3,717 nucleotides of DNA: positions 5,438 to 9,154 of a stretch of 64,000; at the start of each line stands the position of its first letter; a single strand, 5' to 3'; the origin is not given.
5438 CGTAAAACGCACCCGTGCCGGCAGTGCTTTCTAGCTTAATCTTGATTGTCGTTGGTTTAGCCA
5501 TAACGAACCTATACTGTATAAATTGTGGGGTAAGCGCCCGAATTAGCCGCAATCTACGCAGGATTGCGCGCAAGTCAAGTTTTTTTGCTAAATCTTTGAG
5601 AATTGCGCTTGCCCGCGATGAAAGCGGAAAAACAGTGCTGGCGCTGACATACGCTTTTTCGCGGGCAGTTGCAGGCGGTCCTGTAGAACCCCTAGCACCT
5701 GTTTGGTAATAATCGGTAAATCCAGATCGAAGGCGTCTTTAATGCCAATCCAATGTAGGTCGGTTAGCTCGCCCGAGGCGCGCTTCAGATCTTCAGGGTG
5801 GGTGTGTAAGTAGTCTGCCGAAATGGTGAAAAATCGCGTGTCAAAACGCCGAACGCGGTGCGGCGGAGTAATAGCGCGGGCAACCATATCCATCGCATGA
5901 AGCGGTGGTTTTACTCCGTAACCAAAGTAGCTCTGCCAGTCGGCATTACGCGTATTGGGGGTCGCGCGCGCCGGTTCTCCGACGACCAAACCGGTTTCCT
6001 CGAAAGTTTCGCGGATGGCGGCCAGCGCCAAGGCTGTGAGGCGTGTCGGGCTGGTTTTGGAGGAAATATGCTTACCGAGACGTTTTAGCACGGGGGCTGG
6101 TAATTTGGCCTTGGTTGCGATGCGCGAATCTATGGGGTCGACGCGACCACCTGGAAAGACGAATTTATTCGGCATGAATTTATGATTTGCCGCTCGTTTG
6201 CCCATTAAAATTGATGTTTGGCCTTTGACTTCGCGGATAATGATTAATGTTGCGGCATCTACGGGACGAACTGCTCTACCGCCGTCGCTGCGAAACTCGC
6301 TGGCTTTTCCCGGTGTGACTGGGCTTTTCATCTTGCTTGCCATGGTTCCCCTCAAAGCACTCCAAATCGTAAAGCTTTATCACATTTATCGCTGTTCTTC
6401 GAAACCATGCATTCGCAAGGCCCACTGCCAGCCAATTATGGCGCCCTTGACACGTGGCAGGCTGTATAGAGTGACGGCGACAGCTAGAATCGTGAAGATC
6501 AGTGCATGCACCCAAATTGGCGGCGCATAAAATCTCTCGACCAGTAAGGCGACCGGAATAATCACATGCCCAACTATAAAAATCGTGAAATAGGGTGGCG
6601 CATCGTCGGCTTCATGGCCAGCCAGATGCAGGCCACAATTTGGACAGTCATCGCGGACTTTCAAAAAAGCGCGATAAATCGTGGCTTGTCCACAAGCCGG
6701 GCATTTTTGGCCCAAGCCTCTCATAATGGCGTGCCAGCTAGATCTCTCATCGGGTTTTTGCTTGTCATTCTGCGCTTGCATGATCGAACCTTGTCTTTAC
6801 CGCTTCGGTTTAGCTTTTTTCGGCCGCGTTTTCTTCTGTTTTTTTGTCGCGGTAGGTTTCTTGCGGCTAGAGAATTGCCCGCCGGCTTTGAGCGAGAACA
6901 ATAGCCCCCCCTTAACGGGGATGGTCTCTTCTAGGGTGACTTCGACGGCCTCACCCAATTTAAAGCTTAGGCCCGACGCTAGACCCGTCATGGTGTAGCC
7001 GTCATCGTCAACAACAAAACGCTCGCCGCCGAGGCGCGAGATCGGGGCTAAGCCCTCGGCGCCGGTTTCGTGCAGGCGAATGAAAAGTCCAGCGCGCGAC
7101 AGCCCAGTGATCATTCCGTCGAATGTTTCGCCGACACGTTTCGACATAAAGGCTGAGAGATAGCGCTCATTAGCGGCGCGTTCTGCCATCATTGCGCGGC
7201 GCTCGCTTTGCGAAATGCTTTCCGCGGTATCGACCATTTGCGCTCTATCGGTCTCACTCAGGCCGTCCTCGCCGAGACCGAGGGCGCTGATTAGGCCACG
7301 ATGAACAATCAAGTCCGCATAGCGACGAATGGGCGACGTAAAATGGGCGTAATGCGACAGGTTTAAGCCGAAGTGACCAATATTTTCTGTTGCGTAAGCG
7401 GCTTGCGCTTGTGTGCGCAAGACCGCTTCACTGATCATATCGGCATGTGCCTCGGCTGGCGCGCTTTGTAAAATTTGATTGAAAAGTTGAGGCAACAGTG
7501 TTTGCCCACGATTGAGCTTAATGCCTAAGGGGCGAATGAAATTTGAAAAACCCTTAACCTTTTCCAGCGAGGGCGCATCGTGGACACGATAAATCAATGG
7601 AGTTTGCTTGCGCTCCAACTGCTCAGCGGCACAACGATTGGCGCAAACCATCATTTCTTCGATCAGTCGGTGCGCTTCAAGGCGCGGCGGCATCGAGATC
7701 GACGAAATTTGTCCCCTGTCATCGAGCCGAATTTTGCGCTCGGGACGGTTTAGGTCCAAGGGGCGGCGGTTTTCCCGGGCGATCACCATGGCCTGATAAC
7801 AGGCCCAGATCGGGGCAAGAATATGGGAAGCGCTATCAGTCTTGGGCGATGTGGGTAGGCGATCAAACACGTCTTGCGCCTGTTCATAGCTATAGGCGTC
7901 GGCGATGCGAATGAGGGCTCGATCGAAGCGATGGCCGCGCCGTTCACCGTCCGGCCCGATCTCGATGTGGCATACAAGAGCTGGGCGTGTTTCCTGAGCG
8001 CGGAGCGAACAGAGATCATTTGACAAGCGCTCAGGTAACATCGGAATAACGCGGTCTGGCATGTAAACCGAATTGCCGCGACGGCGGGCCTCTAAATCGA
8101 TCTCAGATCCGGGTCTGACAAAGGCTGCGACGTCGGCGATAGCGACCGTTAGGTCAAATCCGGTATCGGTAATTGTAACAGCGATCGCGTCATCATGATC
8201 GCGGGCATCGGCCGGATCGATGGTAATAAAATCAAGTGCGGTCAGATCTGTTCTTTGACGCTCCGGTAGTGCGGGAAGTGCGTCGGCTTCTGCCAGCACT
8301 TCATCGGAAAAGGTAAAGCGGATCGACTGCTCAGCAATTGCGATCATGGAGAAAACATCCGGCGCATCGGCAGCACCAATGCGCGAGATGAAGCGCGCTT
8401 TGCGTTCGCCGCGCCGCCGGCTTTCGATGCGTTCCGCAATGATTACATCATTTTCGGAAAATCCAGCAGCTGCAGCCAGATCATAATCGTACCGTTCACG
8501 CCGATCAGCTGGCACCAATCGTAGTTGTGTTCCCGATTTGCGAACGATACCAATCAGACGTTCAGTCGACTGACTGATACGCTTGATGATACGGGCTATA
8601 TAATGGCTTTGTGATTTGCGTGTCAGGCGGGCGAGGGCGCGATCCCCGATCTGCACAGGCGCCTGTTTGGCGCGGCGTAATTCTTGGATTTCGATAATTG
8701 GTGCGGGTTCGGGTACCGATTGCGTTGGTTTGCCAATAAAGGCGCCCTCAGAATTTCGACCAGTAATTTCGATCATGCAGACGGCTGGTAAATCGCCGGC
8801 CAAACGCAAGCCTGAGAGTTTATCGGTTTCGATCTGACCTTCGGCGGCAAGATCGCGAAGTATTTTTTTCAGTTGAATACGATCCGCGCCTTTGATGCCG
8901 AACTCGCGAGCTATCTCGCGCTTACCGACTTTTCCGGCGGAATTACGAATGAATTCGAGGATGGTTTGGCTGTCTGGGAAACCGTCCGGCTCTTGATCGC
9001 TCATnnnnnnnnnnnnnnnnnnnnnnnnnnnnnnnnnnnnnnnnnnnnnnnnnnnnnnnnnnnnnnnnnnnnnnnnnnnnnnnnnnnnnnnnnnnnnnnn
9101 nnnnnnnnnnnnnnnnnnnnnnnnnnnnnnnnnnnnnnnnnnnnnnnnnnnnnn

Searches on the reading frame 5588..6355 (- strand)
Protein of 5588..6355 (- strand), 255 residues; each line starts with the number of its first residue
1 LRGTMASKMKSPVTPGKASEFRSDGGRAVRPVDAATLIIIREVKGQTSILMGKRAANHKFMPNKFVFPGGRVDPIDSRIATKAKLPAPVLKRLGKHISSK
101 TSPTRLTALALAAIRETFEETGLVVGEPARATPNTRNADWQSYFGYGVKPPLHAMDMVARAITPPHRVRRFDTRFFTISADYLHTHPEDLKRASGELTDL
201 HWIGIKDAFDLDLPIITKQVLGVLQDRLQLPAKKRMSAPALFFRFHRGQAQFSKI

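Call 72: search_protein_families(library=pfam, proteins=[window:5588-6355:-], max_evalue=0.00001)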
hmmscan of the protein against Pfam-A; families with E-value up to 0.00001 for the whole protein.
window:5588-6355:- (255 aa): 1 family
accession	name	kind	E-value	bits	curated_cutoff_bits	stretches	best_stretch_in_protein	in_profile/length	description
PF00293.34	NUDIX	-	6.8e-08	33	21.1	0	111-208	46-118/134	NUDIX domain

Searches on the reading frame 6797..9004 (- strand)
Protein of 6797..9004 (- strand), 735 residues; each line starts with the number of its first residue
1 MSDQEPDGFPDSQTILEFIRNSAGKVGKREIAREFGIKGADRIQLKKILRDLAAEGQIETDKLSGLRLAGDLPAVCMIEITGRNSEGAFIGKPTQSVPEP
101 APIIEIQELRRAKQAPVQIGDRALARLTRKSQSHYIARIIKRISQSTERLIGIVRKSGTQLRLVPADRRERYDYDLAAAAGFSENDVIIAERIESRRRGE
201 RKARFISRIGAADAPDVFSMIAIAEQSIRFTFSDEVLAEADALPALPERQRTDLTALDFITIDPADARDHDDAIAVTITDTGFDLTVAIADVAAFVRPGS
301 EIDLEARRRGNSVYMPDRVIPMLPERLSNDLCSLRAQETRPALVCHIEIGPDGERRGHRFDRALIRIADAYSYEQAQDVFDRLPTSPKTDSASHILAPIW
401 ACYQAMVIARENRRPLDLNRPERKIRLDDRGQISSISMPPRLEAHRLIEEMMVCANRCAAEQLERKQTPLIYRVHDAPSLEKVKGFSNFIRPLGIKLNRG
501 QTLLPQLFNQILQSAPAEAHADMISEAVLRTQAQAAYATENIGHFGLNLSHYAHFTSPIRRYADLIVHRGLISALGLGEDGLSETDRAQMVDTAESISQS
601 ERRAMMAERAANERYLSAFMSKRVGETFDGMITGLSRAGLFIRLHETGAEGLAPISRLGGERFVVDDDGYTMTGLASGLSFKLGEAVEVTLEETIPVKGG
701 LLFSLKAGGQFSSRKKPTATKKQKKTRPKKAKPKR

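Call 72: search_protein_families(library=pfam, proteins=[window:6797-9004:-], max_evalue=0.00001)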
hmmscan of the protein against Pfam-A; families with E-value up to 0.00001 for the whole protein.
window:6797-9004:- (735 aa): 1 family
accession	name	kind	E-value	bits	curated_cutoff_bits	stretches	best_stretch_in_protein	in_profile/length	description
PF00773.25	RNB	-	5.4e-96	322.1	29.3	1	251-575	1-324/326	RNB domain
